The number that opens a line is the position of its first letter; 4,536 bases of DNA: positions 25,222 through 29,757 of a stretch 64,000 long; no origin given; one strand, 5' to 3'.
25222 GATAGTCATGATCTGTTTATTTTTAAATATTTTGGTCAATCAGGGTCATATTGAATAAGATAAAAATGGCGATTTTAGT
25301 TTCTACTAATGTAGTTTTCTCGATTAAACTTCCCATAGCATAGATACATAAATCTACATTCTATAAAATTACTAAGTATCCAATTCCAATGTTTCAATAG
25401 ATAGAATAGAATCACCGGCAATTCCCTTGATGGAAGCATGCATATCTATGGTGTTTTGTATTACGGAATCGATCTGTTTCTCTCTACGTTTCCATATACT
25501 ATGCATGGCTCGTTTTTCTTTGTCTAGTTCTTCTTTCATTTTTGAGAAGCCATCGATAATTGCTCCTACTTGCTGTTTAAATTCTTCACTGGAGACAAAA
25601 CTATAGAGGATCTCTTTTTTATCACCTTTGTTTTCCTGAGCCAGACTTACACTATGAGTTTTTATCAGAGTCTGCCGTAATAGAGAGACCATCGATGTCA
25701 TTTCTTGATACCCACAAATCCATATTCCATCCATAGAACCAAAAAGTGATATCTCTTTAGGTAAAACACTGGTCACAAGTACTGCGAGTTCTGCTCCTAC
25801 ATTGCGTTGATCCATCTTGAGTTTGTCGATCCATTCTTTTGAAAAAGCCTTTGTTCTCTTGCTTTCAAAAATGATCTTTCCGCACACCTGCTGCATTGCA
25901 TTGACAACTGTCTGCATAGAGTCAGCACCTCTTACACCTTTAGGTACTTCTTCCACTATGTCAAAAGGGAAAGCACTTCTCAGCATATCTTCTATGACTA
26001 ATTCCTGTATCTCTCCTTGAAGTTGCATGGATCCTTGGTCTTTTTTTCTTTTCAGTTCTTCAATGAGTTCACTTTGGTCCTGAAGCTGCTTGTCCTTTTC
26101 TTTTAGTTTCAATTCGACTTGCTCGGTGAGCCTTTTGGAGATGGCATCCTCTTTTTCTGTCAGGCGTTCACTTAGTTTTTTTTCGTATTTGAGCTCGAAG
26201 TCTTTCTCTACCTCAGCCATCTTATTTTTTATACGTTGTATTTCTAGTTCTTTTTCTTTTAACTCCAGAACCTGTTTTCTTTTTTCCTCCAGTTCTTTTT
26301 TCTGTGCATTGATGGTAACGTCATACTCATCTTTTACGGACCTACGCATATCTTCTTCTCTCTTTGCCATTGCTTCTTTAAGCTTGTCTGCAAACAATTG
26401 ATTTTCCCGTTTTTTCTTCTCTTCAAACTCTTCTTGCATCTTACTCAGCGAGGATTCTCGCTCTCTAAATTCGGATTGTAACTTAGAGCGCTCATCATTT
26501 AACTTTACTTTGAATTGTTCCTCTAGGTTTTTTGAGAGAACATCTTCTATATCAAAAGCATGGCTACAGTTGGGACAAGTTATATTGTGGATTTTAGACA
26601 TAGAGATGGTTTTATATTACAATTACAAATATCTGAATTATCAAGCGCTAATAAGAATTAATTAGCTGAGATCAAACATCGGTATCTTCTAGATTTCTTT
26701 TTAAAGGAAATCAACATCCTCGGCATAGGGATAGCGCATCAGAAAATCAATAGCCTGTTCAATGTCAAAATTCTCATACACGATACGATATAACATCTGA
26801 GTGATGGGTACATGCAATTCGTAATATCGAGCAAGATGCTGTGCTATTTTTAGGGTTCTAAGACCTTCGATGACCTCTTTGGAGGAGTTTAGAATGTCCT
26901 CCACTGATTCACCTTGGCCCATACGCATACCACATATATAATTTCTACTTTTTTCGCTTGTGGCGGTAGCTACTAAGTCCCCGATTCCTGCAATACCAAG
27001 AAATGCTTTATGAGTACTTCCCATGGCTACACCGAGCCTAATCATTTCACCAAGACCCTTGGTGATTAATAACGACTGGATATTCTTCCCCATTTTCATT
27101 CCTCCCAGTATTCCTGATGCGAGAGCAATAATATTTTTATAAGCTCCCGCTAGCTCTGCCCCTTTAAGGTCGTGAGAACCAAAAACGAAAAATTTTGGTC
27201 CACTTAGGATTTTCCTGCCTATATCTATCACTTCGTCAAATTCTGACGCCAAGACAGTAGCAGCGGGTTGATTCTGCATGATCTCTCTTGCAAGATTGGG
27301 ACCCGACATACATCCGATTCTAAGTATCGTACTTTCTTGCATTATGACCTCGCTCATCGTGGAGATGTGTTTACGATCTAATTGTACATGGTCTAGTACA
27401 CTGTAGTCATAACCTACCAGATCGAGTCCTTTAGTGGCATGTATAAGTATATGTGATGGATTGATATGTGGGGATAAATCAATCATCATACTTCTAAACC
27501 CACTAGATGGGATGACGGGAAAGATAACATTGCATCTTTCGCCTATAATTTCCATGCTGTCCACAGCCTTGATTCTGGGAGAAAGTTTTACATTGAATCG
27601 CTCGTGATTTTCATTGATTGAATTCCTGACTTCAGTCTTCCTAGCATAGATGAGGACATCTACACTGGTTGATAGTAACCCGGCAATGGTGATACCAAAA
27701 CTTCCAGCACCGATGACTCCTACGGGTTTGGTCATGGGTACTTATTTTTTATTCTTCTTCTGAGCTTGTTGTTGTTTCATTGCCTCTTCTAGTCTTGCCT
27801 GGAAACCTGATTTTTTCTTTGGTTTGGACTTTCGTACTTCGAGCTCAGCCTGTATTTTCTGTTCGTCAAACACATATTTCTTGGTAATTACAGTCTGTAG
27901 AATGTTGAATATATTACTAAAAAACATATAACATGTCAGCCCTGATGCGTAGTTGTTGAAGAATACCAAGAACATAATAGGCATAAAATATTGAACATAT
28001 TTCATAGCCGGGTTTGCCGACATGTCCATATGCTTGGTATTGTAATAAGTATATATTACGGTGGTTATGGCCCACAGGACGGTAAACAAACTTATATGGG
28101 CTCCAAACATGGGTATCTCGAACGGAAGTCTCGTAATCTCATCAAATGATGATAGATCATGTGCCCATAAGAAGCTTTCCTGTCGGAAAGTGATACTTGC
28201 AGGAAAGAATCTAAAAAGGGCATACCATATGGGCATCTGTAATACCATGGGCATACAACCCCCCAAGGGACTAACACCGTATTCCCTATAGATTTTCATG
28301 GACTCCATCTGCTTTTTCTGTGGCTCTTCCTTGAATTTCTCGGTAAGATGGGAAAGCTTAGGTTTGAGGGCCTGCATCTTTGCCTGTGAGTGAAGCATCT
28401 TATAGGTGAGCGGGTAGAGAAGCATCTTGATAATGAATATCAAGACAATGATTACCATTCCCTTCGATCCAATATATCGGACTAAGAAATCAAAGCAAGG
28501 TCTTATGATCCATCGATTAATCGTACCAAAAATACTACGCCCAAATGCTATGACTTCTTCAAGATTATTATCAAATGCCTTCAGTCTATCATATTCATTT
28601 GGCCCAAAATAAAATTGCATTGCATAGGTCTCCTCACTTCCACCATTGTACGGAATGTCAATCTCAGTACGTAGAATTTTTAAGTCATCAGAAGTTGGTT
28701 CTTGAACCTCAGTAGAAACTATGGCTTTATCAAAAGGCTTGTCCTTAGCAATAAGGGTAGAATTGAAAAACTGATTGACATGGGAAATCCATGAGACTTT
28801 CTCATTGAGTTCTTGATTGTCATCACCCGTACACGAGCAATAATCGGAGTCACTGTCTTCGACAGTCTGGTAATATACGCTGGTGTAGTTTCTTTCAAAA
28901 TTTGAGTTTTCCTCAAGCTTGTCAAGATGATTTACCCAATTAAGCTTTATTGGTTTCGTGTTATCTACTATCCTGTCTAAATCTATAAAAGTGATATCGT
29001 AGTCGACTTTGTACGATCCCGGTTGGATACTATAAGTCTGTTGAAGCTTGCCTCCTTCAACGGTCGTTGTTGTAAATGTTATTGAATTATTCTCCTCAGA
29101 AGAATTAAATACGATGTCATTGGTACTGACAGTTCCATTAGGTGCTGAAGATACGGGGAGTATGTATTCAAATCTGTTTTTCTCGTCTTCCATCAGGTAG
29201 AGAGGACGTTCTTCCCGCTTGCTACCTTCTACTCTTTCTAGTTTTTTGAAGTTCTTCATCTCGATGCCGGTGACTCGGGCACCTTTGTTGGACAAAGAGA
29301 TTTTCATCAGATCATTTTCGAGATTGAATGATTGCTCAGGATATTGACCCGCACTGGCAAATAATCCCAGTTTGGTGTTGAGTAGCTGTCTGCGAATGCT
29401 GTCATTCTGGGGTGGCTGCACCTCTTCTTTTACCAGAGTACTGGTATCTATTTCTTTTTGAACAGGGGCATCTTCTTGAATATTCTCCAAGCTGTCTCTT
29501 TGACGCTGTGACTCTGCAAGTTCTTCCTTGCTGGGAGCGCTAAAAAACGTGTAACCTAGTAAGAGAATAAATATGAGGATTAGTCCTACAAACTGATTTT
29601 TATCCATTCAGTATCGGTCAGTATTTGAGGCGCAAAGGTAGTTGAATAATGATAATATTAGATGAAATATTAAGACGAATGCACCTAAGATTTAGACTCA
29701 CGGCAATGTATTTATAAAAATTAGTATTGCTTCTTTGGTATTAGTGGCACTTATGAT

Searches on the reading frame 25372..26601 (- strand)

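Call 14: search_protein_families(library=pfam, proteins=[window:25372-26601:-], max_evalue=0.001)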
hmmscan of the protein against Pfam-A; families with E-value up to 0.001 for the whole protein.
window:25372-26601:- (409 aa): 1 family
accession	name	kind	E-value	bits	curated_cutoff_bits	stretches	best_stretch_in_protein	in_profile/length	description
PF09903.14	DUF2130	-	2.2e-69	234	26.7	1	163-408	2-253/255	Uncharacterized protein conserved in bacteria (DUF2130)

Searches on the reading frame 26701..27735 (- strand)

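Call 14: search_protein_families(library=pfam, proteins=[window:26701-27735:-], max_evalue=0.001)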
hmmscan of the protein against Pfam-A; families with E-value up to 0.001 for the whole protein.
window:26701-27735:- (344 aa): 4 families
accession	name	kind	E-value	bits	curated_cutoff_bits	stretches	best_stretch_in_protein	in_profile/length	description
PF07479.19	NAD_Gly3P_dh_C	-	2.1e-46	158.1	25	1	189-329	1-141/142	NAD-dependent glycerol-3-phosphate dehydrogenase C-terminus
PF01210.29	NAD_Gly3P_dh_N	-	1.2e-26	94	23.1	1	5-166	2-154/158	NAD-dependent glycerol-3-phosphate dehydrogenase N-terminus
PF20618.3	GPD_NAD_C_bact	-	1.2e-17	64.6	27.6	1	249-314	1-65/66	Bacterial GPD, NAD-dependent C-terminal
PF03807.23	F420_oxidored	-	0.00094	20.2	21.6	0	5-101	2-92/94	NADP oxidoreductase coenzyme F420-dependent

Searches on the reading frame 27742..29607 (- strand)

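Call 14: search_protein_families(library=pfam, proteins=[window:27742-29607:-], max_evalue=0.001)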
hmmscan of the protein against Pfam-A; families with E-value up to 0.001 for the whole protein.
window:27742-29607:- (621 aa): 2 families
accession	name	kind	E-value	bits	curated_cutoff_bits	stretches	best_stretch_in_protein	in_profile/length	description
PF02096.25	60KD_IMP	-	3.6e-49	167.3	35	1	383-577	2-163/163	60Kd inner membrane protein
PF14849.12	YidC_periplas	-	1.2e-24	88.2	24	1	95-367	3-280/283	YidC periplasmic domain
